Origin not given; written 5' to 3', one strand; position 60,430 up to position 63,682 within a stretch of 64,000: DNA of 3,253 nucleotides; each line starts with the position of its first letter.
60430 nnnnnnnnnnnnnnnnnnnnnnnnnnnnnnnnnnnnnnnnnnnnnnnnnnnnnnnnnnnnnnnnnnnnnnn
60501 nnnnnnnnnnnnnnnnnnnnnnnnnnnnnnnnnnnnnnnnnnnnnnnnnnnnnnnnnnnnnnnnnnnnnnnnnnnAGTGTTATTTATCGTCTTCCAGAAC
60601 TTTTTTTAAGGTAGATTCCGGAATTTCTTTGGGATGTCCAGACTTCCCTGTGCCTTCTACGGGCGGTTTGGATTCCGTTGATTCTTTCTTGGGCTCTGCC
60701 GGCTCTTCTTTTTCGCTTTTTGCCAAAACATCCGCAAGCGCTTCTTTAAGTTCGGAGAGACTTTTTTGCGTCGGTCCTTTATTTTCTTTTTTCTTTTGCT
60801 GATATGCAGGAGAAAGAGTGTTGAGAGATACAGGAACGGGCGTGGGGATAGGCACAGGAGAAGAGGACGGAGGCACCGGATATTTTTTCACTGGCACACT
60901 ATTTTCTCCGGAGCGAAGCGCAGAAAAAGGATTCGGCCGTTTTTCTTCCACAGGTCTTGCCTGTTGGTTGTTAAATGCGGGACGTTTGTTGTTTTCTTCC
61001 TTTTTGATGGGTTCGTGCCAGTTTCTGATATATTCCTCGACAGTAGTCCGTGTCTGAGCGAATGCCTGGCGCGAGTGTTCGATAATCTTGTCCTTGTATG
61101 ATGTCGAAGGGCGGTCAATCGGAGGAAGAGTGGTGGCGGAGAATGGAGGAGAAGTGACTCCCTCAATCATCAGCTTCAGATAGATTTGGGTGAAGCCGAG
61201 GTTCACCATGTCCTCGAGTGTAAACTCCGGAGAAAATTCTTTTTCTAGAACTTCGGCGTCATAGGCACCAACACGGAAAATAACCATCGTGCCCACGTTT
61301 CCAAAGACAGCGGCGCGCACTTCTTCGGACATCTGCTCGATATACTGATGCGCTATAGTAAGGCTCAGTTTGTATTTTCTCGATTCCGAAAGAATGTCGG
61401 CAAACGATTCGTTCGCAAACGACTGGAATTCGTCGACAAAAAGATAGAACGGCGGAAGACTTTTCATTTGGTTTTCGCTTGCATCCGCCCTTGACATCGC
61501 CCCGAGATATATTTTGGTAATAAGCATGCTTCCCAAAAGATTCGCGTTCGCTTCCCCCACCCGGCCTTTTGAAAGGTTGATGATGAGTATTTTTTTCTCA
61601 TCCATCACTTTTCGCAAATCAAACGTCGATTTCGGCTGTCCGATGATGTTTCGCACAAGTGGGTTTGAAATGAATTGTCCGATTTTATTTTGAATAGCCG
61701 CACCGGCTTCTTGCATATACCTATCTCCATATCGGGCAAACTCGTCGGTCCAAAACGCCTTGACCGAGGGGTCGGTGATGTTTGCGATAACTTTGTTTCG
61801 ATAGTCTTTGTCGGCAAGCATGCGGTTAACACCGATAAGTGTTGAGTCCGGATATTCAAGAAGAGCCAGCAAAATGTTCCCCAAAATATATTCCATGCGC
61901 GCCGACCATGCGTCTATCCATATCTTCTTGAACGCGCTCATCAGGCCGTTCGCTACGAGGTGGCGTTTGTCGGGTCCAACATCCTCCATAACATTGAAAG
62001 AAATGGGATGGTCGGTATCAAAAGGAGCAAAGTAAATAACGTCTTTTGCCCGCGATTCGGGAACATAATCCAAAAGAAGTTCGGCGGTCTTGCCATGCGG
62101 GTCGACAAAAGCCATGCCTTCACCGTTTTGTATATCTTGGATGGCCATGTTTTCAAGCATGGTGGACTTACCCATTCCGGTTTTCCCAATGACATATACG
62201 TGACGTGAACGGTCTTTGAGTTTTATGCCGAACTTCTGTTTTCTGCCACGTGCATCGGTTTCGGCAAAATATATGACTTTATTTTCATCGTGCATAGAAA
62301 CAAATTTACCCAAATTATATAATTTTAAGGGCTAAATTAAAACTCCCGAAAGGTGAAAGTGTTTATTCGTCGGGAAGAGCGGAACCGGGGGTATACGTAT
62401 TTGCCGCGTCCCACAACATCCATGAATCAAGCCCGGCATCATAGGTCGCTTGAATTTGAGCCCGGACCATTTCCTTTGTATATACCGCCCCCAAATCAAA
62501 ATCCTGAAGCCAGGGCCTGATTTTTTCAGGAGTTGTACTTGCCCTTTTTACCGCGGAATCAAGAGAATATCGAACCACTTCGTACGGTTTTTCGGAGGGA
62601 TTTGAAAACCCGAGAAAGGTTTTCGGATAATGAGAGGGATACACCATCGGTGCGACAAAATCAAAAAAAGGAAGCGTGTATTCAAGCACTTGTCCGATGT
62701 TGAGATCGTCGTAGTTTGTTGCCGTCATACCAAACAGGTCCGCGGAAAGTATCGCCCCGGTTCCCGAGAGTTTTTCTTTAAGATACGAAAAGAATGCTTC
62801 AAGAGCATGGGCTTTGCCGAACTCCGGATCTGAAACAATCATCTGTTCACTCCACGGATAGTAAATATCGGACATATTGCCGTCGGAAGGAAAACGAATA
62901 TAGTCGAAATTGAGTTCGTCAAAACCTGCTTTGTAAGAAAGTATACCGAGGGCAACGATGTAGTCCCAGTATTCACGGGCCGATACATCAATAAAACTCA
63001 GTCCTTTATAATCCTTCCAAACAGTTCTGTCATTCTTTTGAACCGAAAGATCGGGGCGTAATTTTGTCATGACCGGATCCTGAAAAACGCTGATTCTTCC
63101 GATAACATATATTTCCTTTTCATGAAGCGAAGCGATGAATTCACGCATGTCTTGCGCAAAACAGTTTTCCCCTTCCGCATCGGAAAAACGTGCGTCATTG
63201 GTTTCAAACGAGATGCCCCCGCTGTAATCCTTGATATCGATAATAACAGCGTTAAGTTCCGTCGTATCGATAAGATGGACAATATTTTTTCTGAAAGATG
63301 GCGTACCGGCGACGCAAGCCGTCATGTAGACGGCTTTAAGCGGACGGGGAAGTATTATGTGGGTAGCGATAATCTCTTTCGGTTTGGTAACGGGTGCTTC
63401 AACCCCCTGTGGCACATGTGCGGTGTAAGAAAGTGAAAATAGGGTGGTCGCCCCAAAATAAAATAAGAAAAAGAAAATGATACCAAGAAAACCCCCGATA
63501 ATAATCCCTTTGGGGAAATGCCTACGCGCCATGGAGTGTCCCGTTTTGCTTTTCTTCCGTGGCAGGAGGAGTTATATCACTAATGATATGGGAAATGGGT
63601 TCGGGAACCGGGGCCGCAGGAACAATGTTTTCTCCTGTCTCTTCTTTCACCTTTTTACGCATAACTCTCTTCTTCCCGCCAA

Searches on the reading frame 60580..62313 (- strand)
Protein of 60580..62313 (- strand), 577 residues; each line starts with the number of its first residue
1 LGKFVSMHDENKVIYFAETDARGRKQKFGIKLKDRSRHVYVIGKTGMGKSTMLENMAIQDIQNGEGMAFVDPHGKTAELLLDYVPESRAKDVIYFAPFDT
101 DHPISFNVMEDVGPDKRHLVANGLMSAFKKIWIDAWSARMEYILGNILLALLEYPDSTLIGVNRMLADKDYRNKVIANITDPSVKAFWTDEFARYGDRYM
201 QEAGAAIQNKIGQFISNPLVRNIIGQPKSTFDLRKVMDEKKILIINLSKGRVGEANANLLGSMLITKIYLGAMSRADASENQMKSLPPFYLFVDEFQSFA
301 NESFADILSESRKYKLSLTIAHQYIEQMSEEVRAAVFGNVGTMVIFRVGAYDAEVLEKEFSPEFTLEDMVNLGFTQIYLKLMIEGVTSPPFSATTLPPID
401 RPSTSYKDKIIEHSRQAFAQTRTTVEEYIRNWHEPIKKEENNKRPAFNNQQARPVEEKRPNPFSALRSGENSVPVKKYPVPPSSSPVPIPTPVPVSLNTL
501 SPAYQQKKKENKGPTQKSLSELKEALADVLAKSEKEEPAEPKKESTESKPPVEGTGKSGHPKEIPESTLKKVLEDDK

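Call 4: search_protein_families(library=pfam, proteins=[window:60580-62313:-], max_evalue=0.01)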
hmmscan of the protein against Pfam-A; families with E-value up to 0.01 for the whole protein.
window:60580-62313:- (577 aa): 6 families
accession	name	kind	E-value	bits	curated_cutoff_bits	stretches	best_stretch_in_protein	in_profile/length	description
PF02534.20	T4SS-DNA_transf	-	4.5e-09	36.1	20.1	1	28-331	44-347/468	Type IV secretory system Conjugative DNA transfer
PF10412.15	TrwB_AAD_bind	-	1.2e-08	34.7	20.5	1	34-349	13-311/387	Type IV secretion-system coupling protein DNA-binding domain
PF12696.13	TraG-D_C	-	5.2e-06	26.8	22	1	288-354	1-70/126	TraM recognition site of TraD and TraG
PF01935.23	DUF87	-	4.9e-05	24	23.2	1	26-256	12-208/220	Helicase HerA, central domain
PF13191.12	AAA_16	-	0.0037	18.2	32.6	0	34-57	22-45/167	AAA ATPase domain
PF13401.12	AAA_22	-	0.0041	17.9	27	0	35-76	4-45/130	AAA domain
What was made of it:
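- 60580..62313 (-): Context: upstream T4CP/TraD/VirD4-like P-loop ATPase gene. The product has no TM segment, has Walker A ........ and Walker B YLFVDE, and has a low-complexity C-terminal third. Its stop codon lies 4 nt before the LTD-PKD start. Pfam T4SS-DNA_transf, TrwB_AAD_bind and TraG-D_C (call 4).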

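Call 33: search_protein_families(library=ncbifam, proteins=[window:60580-62313:-], max_evalue=0.01)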
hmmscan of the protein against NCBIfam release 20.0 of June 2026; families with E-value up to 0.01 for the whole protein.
window:60580-62313:- (577 aa): 7 families
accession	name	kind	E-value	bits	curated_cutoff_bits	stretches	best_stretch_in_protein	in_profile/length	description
TIGR03743.1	SXT_TraD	subfamily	3.1e-15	55.7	366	2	230-352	428-556/636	conjugative transfer system coupling protein TraD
TIGR03754.1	conj_TOL_TraD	equivalog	1.1e-11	44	647.55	1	27-88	171-231/643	type IV conjugative transfer system coupling protein TraD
NF045973.1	conju_CD1115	equivalog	2.2e-11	43.3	250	1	32-350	20-359/442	VirD4-like conjugal transfer protein, CD1115 family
NF053655.1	CedD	equivalog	9.7e-07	27.8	600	1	24-84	209-269/527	DNA-translocating ATPase CedD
NF041447.1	TrbC_conju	equivalog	5.8e-06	25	800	1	12-73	105-166/685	F-type conjugative transfer protein TrbC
NF033849.1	ser_rich_anae_1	subfamily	0.0013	16.2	650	0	301-349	1047-1091/1163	serine-rich protein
TIGR00929.1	VirB4_CagE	subfamily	0.0098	14.1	643.1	0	37-59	438-460/792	VirB4 family type IV secretion/conjugal transfer ATPase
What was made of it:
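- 60580..62313 (-): NCBIfam gives only sub-threshold TraD/VirD4/CedD hits (call 33).
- On Canonical type IV coupling protein (VirD4/TraD/TrwB). This concerns the neighbouring gene 60580-62313: All NCBIfam equivalogs are far below cut-off: TraD 56 bits against 366, CD1115 43 against 250 (call 33).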

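Call 34: search_solved_structures(query=window:60580-62313:-, max_evalue=0.01)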
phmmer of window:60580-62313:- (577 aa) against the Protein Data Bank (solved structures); distinct sequences matched with E-value up to 0.01: 2.
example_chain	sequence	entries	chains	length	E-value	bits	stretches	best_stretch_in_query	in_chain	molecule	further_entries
1gl6_A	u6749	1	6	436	0.0018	20.5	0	35-76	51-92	ATPASE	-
1e9r_A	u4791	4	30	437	0.0018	20.5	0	35-76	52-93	CONJUGAL TRANSFER PROTEIN TRWB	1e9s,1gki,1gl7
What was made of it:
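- On Canonical type IV coupling protein (VirD4/TraD/TrwB). This concerns the neighbouring gene 60580-62313: The PDB TrwB hit is only E=1.8e-3 over the P-loop (call 34).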

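Call 42: find_homologous_proteins(query=window:60580-62292:-)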
Query window:60580-62292:- (570 aa): 8000 proteins with E <= 0.001 among 8000 candidates; the best 120 are listed.
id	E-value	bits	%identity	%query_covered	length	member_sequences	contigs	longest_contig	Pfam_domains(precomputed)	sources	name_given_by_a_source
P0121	0.0e+0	1277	100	100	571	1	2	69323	PF10412.16,PF02534.21,PF12696.14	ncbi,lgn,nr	ncbi:MAG: type IV secretion system DNA-binding domain-containing protein [Patescibacteria group bact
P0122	0.0e+0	1112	88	100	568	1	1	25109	PF10412.16,PF02534.21,PF12696.14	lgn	-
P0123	1.3e-267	907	70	99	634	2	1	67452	PF10412.16,PF01935.24,PF02534.21,PF12696.14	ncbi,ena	-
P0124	9.1e-261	885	71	100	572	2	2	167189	PF10412.16,PF01935.24,PF02534.21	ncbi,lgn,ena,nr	ncbi:MAG: type IV secretion system DNA-binding domain-containing protein [Candidatus Pacebacteria ba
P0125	6.9e-257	872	68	100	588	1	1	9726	PF10412.16,PF01935.24,PF02534.21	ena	-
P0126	3.6e-255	866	70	100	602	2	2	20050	PF10412.16,PF01935.24,PF02534.21,PF12696.14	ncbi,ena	ncbi:MAG: type IV secretory system conjugative DNA transfer family protein [Patescibacteria group ba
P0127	1.7e-254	864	69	100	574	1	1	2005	PF10412.16,PF02534.21,PF12696.14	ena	-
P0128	2.0e-253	860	68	99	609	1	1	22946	PF10412.16,PF01935.24,PF02534.21,PF12696.14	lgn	-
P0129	4.7e-253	859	67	99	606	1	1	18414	PF10412.16,PF01935.24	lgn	-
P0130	1.2e-252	858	68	99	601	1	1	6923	PF10412.16,PF02534.21,PF12696.14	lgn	-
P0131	1.7e-252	857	63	99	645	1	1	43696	PF10412.16,PF01935.24,PF02534.21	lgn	-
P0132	1.6e-251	854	67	99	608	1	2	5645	PF10412.16,PF01935.24,PF02534.21,PF12696.14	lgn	-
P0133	4.4e-249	846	67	99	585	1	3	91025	PF10412.16,PF01935.24,PF02534.21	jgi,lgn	jgi:energy-coupling factor transporter ATP-binding protein EcfA2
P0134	6.9e-249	845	65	99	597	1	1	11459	PF10412.16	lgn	-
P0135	2.5e-248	843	65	99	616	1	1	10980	PF10412.16,PF01935.24,PF02534.21,PF12696.14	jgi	jgi:tRNA isopentenyl-2-thiomethyl-A-37 hydroxylase MiaE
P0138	2.0e-247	841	68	99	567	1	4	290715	PF10412.16,PF01935.24,PF02534.21,PF12696.14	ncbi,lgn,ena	-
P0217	6.8e-237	806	64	99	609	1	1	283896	PF10412.16,PF01935.24,PF02534.21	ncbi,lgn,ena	-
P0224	1.1e-235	802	64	99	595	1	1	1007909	PF10412.16,PF01935.24,PF02534.21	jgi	jgi:energy-coupling factor transporter ATP-binding protein EcfA2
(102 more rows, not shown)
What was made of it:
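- It is far more conserved and widespread than the LTD family (call 42).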

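Call 43: find_encoding_contigs(protein=P0224, flank=6000, max_places=1)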
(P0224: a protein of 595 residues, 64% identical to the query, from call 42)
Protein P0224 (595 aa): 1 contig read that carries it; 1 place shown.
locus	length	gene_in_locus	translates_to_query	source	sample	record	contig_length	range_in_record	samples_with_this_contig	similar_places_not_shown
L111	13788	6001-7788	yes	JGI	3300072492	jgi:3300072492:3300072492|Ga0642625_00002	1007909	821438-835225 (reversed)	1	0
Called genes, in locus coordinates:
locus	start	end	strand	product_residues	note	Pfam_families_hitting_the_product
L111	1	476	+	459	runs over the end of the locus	PF21799:MurD-like_N, PF08245:Mur_ligase_M, PF02875:Mur_ligase_C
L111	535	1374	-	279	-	-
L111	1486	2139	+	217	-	PF18933:PsbP_2 (weak)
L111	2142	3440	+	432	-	PF01225:Mur_ligase, PF08245:Mur_ligase_M, PF02875:Mur_ligase_C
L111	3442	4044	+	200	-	PF09335:VTT_dom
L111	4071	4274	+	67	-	-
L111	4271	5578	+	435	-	PF13200:DUF4015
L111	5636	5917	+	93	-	-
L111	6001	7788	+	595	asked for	PF01935:DUF87 (weak), PF02534:T4SS-DNA_transf (weak), PF10412:TrwB_AAD_bind (weak)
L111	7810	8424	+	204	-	-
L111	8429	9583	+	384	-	PF13439:Glyco_transf_4, PF00534:Glycos_transf_1, PF13692:Glyco_trans_1_4, PF13524:Glyco_trans_1_2, PF20706:GT4-conflict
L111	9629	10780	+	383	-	PF13439:Glyco_transf_4, PF13579:Glyco_trans_4_4, PF00534:Glycos_transf_1, PF13692:Glyco_trans_1_4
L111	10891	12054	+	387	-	PF13439:Glyco_transf_4, PF13579:Glyco_trans_4_4 (weak), PF20706:GT4-conflict, PF00534:Glycos_transf_1, PF13692:Glyco_trans_1_4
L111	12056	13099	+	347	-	PF00534:Glycos_transf_1, PF13692:Glyco_trans_1_4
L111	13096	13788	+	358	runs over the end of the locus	PF00534:Glycos_transf_1, PF13692:Glyco_trans_1_4, PF13524:Glyco_trans_1_2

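Call 44: find_encoding_contigs(protein=P0217, flank=6000, max_places=1)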
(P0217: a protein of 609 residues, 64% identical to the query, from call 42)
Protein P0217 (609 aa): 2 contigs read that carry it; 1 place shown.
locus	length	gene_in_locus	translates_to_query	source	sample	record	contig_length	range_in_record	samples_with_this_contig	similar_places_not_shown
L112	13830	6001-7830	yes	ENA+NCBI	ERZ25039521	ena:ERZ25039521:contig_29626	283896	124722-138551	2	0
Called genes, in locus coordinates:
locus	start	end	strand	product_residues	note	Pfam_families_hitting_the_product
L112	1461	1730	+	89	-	-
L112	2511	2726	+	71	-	PF18893:DUF5652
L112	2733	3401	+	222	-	PF00590:TP_methylase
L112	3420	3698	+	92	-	-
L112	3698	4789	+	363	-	-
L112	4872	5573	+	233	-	-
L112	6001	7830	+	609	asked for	PF01935:DUF87 (weak), PF02534:T4SS-DNA_transf, PF10412:TrwB_AAD_bind (weak)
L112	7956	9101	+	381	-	PF13439:Glyco_transf_4, PF13579:Glyco_trans_4_4, PF00534:Glycos_transf_1, PF13692:Glyco_trans_1_4, PF20706:GT4-conflict, PF13524:Glyco_trans_1_2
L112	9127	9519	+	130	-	-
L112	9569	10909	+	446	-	PF21799:MurD-like_N, PF08245:Mur_ligase_M, PF02875:Mur_ligase_C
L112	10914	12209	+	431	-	PF01225:Mur_ligase, PF08245:Mur_ligase_M, PF02875:Mur_ligase_C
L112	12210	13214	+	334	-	-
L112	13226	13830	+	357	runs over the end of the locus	PF20706:GT4-conflict, PF00534:Glycos_transf_1, PF13692:Glyco_trans_1_4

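Call 45: find_encoding_contigs(protein=P0138, flank=6000, max_places=1)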
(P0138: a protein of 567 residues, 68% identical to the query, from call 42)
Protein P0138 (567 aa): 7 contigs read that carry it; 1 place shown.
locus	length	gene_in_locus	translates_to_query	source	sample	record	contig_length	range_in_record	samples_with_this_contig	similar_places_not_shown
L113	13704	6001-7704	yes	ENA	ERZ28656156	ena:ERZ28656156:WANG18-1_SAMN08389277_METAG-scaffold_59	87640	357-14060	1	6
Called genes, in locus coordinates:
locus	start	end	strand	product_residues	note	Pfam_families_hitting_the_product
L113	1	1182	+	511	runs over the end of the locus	?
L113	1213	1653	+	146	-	PF07963:N_methyl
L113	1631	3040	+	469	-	PF21799:MurD-like_N, PF08245:Mur_ligase_M, PF02875:Mur_ligase_C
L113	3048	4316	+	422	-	PF01225:Mur_ligase, PF08245:Mur_ligase_M, PF02875:Mur_ligase_C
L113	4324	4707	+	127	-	-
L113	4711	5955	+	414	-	PF13200:DUF4015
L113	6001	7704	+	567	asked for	PF01935:DUF87 (weak), PF02534:T4SS-DNA_transf (weak), PF10412:TrwB_AAD_bind, PF12696:TraG-D_C (weak)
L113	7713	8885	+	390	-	PF13439:Glyco_transf_4, PF13579:Glyco_trans_4_4, PF20706:GT4-conflict (weak), PF00534:Glycos_transf_1, PF13692:Glyco_trans_1_4, PF13524:Glyco_trans_1_2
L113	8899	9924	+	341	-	-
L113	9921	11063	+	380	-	PF13439:Glyco_transf_4, PF13579:Glyco_trans_4_4, PF20706:GT4-conflict, PF00534:Glycos_transf_1, PF13692:Glyco_trans_1_4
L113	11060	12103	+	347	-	PF00534:Glycos_transf_1, PF13692:Glyco_trans_1_4, PF13524:Glyco_trans_1_2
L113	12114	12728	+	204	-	PF13489:Methyltransf_23 (weak), PF08241:Methyltransf_11, PF13649:Methyltransf_25 (faint)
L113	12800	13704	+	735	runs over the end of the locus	PF04932:Wzy_C, PF07719:TPR_2 (faint), PF13181:TPR_8 (faint), PF00515:TPR_1 (faint), PF23914:TPR_CcmH_CycH (faint), PF13428:TPR_14 (faint), PF14559:TPR_19 (weak), PF21033:RMD1-3 (weak)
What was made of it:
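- On O-glycosylated surface protein (substrate of the adjacent glycan island): The GT cluster is present without the LTD gene in 3 of 3 T4CP-centred loci (calls 43-45).
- The T4CP-to-GT4 junction and the GT cluster exist without any LTD gene in 3 of 3 T4CP-centred loci (calls 43-45). The T4CP-like gene occurs without any LTD gene in 3 of 3 T4CP-centred loci (calls 43-45).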

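Call 46: find_related_loci(query=P0121, collection=viral_contigs, flank=6000)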
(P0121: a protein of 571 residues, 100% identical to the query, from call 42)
Query P0121 (571 aa) in viral_contigs; peptide patterns used: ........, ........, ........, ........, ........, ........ (x = any residue, [..] = any of these).
14 stretches matched a pattern, but none encodes a relative of the query by tblastn (E <= 1e-3).
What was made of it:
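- Tried and rejected: (2) A viral_contigs scan with the T4CP-like protein (call 46) found nothing.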

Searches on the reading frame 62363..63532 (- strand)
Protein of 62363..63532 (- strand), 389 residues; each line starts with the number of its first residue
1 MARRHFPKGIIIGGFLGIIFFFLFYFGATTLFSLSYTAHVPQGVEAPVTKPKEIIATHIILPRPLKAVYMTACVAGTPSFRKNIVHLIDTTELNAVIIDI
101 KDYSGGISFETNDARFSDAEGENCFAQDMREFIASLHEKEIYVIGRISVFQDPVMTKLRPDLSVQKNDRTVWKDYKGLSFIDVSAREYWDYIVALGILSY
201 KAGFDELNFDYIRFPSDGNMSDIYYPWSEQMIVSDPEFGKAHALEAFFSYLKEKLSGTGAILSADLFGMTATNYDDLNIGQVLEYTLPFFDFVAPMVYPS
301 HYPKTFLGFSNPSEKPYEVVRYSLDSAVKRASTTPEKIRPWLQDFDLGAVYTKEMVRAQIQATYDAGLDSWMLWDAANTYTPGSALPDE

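Call 4: search_protein_families(library=pfam, proteins=[window:62363-63532:-], max_evalue=0.01)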
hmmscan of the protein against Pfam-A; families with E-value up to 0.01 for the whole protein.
window:62363-63532:- (389 aa): 1 family
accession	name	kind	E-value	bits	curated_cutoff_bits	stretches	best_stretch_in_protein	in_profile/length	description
PF13200.12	DUF4015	-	7e-94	314.9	27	1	67-380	1-313/313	Putative glycosyl hydrolase domain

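Call 33: search_protein_families(library=ncbifam, proteins=[window:62363-63532:-], max_evalue=0.01)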
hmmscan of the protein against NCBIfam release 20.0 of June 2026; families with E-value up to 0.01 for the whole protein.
window:62363-63532:- (389 aa): 0 families
